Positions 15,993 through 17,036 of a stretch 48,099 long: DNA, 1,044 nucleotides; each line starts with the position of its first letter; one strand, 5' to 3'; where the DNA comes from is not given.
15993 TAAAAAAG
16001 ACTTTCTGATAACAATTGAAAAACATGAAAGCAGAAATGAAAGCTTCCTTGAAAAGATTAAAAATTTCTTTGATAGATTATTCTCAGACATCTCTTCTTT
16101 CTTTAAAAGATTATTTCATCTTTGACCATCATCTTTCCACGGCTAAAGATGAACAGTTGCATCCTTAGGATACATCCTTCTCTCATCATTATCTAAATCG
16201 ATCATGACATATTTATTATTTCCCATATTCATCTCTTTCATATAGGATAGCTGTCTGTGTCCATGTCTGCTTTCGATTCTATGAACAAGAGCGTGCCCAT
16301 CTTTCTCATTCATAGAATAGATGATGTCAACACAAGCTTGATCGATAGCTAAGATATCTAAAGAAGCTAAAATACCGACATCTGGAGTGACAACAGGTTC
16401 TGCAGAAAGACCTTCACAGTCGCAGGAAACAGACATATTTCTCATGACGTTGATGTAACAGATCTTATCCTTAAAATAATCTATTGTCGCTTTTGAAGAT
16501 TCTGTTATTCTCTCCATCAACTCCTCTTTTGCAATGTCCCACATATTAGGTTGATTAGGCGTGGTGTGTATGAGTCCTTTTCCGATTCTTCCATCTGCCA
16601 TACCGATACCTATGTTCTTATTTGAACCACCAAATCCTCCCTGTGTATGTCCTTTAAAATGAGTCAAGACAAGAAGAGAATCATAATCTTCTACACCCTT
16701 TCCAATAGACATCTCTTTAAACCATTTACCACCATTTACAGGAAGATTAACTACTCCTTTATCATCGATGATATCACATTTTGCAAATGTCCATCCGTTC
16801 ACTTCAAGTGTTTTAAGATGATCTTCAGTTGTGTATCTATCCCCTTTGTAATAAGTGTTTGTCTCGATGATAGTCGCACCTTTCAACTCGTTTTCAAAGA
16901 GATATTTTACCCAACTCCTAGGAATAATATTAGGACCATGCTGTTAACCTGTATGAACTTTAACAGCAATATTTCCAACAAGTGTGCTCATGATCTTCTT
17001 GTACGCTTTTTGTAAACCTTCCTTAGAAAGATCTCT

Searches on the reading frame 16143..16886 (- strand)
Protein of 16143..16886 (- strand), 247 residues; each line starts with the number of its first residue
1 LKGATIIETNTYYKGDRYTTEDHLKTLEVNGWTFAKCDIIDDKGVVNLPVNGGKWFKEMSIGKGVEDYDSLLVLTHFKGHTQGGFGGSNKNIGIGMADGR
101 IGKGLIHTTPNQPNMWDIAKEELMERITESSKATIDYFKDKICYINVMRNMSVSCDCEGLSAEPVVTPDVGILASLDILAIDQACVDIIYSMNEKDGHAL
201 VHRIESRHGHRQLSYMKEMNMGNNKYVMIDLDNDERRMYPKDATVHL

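Call 44: search_protein_families(library=pfam, proteins=[window:16143-16886:-], max_evalue=0.01)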
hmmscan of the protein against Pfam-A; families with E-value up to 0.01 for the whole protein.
window:16143-16886:- (247 aa): 1 family
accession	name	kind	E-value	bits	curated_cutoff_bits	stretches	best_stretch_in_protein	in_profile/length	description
PF04015.17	DUF362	-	1.5e-34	120.3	24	1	4-187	35-200/200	Domain of unknown function (DUF362)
